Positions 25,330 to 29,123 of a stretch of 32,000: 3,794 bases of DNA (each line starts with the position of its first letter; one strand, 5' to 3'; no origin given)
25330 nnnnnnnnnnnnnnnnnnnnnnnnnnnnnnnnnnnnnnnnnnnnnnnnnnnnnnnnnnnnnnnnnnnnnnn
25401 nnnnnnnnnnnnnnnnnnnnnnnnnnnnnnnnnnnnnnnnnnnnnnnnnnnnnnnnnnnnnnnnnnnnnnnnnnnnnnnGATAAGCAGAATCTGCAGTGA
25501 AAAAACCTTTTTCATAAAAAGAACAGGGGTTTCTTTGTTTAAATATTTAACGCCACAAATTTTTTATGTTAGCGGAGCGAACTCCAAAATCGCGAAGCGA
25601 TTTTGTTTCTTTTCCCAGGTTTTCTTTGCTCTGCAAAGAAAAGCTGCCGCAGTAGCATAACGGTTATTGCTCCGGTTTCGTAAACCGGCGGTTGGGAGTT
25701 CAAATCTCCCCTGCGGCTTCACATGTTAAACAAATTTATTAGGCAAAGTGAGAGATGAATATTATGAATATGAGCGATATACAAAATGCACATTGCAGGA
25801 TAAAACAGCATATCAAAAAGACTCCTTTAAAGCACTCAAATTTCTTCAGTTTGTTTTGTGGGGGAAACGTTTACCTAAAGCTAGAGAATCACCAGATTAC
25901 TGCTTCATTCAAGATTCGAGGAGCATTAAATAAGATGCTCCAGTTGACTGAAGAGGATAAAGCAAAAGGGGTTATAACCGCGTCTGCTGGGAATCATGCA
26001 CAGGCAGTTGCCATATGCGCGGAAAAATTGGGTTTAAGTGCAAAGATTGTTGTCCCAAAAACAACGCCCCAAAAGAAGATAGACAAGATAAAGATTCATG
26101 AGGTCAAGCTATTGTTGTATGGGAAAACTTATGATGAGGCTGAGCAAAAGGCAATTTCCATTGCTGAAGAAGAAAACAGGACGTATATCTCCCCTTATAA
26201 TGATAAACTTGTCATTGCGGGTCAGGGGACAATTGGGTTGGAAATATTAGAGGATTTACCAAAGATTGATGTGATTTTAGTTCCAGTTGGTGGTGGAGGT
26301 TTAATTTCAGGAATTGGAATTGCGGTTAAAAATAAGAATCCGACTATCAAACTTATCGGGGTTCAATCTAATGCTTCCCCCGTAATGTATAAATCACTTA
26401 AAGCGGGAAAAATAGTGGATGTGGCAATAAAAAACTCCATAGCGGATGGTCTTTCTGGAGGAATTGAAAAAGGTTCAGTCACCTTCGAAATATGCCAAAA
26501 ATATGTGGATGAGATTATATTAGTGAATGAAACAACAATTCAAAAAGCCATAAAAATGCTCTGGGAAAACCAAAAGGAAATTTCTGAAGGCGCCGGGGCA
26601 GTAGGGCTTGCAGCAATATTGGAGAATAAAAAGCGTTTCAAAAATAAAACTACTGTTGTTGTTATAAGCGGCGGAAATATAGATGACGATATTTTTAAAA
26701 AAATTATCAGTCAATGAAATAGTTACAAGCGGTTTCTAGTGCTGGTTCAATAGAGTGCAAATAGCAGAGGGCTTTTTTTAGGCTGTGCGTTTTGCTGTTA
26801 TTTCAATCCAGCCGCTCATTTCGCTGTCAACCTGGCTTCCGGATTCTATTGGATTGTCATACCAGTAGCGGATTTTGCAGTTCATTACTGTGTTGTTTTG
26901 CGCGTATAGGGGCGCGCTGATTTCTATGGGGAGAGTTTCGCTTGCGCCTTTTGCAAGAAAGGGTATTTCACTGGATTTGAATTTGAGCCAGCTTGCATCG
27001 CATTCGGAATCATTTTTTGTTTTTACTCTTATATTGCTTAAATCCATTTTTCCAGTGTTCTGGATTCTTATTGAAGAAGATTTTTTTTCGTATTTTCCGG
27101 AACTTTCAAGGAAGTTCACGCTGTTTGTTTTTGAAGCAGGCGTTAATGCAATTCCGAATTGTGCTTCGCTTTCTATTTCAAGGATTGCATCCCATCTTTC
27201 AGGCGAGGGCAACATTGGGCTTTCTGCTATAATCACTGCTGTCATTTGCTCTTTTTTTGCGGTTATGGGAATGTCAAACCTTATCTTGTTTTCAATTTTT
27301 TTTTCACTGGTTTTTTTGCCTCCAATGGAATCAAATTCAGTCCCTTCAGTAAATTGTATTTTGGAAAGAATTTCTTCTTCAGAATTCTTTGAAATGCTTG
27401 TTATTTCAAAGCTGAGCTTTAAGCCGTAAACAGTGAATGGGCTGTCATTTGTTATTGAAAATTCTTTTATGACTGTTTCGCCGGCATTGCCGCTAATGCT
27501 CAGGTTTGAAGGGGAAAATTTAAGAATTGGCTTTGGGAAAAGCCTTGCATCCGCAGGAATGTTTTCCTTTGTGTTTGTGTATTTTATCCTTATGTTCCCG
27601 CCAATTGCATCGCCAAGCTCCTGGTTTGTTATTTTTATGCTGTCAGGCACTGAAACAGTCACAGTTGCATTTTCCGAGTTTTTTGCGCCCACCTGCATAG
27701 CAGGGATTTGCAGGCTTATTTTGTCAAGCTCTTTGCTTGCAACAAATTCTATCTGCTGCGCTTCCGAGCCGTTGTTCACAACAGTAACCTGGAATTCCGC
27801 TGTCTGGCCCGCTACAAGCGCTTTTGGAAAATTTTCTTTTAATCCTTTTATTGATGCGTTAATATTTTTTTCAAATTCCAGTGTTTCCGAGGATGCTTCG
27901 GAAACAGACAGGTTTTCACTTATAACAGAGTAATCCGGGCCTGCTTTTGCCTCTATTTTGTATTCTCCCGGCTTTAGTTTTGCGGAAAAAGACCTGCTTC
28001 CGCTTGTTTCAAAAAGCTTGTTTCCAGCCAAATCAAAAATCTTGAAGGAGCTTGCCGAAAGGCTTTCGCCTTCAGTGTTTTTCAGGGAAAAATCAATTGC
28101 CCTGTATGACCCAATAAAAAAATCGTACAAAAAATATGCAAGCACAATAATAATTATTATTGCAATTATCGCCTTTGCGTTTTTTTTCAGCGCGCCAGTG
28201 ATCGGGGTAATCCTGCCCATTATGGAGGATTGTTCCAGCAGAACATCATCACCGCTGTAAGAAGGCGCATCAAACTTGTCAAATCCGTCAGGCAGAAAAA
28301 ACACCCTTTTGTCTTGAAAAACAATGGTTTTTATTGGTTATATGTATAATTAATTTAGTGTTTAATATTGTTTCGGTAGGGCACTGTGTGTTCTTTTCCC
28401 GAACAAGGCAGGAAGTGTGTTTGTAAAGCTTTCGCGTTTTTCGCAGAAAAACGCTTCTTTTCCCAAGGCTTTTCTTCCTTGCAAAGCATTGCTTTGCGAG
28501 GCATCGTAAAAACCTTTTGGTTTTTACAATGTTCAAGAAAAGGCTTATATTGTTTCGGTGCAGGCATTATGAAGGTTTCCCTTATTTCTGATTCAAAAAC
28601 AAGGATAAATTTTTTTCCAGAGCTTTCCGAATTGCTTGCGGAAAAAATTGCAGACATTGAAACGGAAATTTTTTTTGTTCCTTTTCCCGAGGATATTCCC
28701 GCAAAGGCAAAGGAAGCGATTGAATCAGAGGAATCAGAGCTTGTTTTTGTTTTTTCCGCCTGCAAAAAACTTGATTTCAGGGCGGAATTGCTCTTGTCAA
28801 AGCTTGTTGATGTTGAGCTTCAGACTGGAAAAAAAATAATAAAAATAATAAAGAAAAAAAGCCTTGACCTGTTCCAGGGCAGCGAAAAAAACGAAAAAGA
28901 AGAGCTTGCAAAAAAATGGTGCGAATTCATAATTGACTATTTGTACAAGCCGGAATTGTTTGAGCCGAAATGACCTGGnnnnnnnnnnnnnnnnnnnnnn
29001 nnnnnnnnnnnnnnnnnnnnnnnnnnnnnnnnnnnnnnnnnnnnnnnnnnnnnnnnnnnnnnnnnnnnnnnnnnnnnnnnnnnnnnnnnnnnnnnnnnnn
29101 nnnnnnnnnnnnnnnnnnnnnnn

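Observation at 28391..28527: Family of modular hairpin repeats with core CTTTTC-CCWGG-CTTTTC (four copies in 32 kb)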

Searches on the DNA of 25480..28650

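Call 45: search_rna_families(source=window, start=25480, end=28650, threshold=evalue, max_evalue=1)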
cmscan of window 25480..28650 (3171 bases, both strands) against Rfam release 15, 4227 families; matches with E-value up to 1: 2.
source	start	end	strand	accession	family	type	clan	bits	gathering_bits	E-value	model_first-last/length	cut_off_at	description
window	25646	25718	+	RF00005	tRNA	Gene; tRNA;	CL00001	65.9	29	2.1e-13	1-71/71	no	tRNA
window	28484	28573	+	RF00114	S15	Cis-reg; leader;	CL00121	18.4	39.5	0.39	1-117/117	no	Ribosomal S15 leader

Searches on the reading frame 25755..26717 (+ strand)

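Call 53: search_protein_families(library=pfam, proteins=[window:25755-26717:+], max_evalue=0.001)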
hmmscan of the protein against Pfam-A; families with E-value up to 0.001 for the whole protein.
window:25755-26717:+ (320 aa): 1 family
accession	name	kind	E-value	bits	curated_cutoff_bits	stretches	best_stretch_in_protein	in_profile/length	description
PF00291.31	PALP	-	4.4e-88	295.9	35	1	16-306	1-295/295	Pyridoxal-phosphate dependent enzyme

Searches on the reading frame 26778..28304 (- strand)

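Call 53: search_protein_families(library=pfam, proteins=[window:26778-28304:-], max_evalue=0.001)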
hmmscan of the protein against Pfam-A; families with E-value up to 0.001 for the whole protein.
window:26778-28304:- (508 aa): 1 family
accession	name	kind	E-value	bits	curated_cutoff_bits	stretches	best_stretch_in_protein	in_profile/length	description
PF07705.17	CARDB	-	1.3e-05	25.7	22.7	0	160-225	12-79/101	CARDB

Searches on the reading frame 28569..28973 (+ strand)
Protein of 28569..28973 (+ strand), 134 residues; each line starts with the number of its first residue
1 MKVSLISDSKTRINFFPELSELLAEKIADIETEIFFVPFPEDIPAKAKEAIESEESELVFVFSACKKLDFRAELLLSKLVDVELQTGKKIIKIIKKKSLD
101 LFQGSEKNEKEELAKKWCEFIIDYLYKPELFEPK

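Call 53: search_protein_families(library=pfam, proteins=[window:28569-28973:+], max_evalue=0.001)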
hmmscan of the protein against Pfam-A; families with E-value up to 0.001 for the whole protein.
window:28569-28973:+ (134 aa): 0 families

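Call 87: find_homologous_proteins(query=window:28569-28973:+, max_evalue=1e-8)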
Query window:28569-28973:+ (134 aa): 13 proteins with E <= 1e-8 among 145 candidates.
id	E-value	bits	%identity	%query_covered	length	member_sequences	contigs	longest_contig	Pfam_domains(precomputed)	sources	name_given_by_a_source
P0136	6.6e-76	270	100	100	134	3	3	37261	-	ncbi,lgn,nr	ncbi:MAG: hypothetical protein PHD95_02005 [Candidatus ainarchaeum sp.]|nr:hypothetical protein [Can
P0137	5.4e-64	232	85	100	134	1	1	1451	-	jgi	jgi:riboflavin synthase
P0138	3.0e-62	226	82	100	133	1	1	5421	-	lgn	-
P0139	5.8e-62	225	80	100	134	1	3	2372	-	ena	-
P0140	3.5e-50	187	72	99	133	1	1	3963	-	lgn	-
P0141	5.7e-48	180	68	100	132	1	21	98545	-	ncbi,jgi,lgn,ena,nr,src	ncbi:MAG TPA: hypothetical protein VI977_04630 [archaeon]|nr:hypothetical protein [archaeon]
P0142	2.0e-33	133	53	100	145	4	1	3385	-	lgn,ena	-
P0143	1.3e-30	124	53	100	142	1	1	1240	-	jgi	-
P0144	6.5e-30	122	53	100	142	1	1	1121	-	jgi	-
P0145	1.2e-29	121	53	100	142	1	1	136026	-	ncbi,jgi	-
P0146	6.6e-28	115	47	100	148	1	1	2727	-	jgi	-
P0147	5.4e-27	112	46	100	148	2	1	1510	-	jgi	-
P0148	9.6e-25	105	45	100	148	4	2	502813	-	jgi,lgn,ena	-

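Call 88: find_encoding_contigs(protein=P0138, flank=1200, max_places=2)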
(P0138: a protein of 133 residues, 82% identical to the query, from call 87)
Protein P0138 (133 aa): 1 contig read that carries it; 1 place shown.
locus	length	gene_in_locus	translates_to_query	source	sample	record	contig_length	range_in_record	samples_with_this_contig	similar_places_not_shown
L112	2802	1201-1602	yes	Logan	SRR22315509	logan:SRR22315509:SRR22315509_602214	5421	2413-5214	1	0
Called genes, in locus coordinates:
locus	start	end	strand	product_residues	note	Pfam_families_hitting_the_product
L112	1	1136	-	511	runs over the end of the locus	-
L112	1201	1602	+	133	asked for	-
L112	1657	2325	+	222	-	-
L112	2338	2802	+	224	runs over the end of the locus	?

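Call 89: find_encoding_contigs(protein=P0139, flank=1200, max_places=2)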
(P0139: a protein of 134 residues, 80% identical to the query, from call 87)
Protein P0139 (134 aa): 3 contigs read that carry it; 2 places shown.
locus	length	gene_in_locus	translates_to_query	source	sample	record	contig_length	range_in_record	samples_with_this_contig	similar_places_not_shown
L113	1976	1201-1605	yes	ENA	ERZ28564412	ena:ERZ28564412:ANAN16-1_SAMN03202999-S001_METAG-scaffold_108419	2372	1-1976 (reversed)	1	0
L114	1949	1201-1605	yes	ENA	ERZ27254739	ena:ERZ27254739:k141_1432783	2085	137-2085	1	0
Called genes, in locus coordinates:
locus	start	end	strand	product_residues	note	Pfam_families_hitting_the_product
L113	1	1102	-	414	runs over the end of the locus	-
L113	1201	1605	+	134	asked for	-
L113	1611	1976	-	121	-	?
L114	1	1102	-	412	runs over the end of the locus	?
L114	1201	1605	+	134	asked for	-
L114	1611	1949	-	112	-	?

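Call 90: find_encoding_contigs(protein=P0140, flank=1200, max_places=2)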
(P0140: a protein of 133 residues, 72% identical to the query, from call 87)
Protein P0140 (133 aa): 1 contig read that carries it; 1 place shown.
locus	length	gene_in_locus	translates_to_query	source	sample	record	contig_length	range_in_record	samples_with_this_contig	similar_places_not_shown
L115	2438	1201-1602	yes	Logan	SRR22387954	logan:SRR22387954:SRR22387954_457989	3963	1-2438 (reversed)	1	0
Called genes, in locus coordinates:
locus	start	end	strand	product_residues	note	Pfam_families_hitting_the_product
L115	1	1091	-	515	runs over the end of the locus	-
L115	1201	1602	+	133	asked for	-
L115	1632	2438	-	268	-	?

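Call 91: find_encoding_contigs(protein=P0141, flank=1200, max_places=2)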
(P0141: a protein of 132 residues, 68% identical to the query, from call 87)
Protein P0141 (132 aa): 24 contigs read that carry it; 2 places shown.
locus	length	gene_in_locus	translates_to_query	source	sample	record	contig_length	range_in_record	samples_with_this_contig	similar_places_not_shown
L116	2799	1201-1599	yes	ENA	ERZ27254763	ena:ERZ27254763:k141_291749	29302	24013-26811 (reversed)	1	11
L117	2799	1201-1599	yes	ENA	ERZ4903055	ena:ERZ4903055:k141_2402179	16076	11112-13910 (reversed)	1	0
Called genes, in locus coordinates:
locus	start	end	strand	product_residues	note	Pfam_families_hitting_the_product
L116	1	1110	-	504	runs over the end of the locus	-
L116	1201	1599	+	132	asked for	-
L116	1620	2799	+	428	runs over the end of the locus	PF00278:Orn_DAP_Arg_deC, PF01168:Ala_racemase_N (weak), PF02784:Orn_Arg_deC_N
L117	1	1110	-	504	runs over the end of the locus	-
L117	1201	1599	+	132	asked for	-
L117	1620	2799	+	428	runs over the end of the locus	PF00278:Orn_DAP_Arg_deC, PF01168:Ala_racemase_N (weak), PF02784:Orn_Arg_deC_N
